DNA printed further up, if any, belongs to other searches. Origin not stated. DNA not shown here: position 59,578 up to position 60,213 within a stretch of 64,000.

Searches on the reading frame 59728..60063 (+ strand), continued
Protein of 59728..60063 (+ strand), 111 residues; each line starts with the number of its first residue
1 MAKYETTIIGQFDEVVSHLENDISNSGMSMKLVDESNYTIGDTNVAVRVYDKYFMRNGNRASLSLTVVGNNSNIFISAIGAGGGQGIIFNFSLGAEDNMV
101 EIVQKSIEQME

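Call 53: search_protein_representatives(alignment_id=A1)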
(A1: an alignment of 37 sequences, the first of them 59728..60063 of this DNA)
Query: 37 sequences, 111 profile positions. Proteins with E-value up to 0.001 (for the whole library): 606; up to 1e-10: 180; up to 1e-30: 4. The best 150 are listed.
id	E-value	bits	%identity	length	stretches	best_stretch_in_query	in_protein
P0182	9.5e-52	189.9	-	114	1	1-109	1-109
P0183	1.4e-32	128.2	-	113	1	1-107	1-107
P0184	2.4e-32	127.4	-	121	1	1-110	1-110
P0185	1.4e-31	125.0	-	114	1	1-109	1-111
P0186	4.4e-30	120.1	-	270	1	1-109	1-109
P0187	1.5e-28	115.2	-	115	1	1-109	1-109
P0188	1.8e-27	111.8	-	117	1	1-109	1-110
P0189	3.4e-27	110.8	-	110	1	1-109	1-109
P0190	9.3e-27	109.4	-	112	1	1-109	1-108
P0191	1.5e-25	105.5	-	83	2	1-55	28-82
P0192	2.7e-24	101.5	-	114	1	1-108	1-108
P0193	5.3e-24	100.5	-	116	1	1-110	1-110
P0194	1.3e-23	99.3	-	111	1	1-106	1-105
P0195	3.4e-23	98.0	-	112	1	1-87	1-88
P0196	1.5e-22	95.9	-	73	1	47-111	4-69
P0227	1.9e-17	79.5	-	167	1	1-101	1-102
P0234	1.6e-16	76.5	-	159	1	1-106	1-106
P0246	9.7e-16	73.9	-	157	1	9-110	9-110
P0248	1.0e-15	73.9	-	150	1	1-101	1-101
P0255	5.4e-15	71.5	-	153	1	1-100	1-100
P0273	4.2e-14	68.7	-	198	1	1-108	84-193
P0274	5.2e-14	68.4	-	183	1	9-108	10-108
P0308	2.6e-12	62.9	-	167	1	11-108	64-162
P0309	2.7e-12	62.9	-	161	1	10-108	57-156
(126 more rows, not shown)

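Call 54: search_protein_families(library=pfam, max_evalue=0.01, proteins=[P0186, P0227, P0234, P0273, P0274, P0246, P0248, P0255, P0308, P0309])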
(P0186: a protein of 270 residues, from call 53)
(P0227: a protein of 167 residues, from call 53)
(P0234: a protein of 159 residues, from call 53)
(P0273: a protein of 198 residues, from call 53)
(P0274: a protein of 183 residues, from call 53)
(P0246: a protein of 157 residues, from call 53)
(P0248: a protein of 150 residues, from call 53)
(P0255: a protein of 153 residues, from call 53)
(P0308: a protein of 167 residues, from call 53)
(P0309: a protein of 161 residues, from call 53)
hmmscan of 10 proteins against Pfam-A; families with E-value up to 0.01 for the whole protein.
P0186 (270 aa): 4 families
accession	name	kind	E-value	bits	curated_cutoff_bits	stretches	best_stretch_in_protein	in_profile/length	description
PF19524.4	DUF6054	-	5.7e-34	116.7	27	1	1-109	1-109/111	Family of unknown function (DUF6054)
PF13508.13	Acetyltransf_7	-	7.1e-12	46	27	1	168-249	3-83/84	Acetyltransferase (GNAT) domain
PF00583.31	Acetyltransf_1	-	7e-11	42.9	20.7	1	154-245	16-113/116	Acetyltransferase (GNAT) family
PF13673.13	Acetyltransf_10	-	7.3e-11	42.6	23.6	1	157-254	18-113/128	Acetyltransferase (GNAT) domain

P0227 (167 aa): 1 family
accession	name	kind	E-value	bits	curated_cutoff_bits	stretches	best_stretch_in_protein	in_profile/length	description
PF19524.4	DUF6054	-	2.4e-40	137.2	27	1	1-98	1-98/111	Family of unknown function (DUF6054)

P0234 (159 aa): 1 family
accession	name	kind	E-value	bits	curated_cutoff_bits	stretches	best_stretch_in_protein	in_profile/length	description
PF19524.4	DUF6054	-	9.7e-44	148.2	27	1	1-110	1-110/111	Family of unknown function (DUF6054)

P0273 (198 aa): 2 families
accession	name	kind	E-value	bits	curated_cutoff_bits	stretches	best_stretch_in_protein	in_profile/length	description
PF19524.4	DUF6054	-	1.3e-39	134.9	27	1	84-195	1-110/111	Family of unknown function (DUF6054)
PF00300.27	His_Phos_1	-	5.1e-07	30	21.7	1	1-89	80-157/194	Histidine phosphatase superfamily (branch 1)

P0274 (183 aa): 1 family
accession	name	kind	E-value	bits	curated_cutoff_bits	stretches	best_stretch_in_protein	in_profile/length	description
PF19524.4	DUF6054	-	9.6e-25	87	27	1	3-109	2-109/111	Family of unknown function (DUF6054)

P0246 (157 aa): 1 family
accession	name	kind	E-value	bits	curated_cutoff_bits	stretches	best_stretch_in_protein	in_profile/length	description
PF19524.4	DUF6054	-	6.4e-26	90.8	27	1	1-110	1-110/111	Family of unknown function (DUF6054)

P0248 (150 aa): 1 family
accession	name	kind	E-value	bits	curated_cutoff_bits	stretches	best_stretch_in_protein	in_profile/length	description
PF19524.4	DUF6054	-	6.3e-33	113.4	27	1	1-110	1-110/111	Family of unknown function (DUF6054)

P0255 (153 aa): 1 family
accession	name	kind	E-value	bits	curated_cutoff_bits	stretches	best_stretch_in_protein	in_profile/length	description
PF19524.4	DUF6054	-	5.8e-42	142.4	27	1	1-110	1-110/111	Family of unknown function (DUF6054)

P0308 (167 aa): 1 family
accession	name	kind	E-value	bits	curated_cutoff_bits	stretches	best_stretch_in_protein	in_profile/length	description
PF19524.4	DUF6054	-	2.3e-37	127.6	27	1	63-164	10-110/111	Family of unknown function (DUF6054)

P0309 (161 aa): 2 families
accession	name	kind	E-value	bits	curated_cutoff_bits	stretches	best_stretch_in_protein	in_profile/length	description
PF19524.4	DUF6054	-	4.9e-37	126.6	27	1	56-158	9-110/111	Family of unknown function (DUF6054)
PF14203.11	TTRAP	-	1.7e-16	60.5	27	1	3-62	1-58/62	Putative transposon-transfer assisting protein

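Call 60: search_protein_families(library=padloc, max_evalue=0.01, proteins=[window:59728-60063:+])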
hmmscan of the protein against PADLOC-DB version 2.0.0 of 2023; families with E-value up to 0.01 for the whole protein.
window:59728-60063:+ (111 aa): 0 families
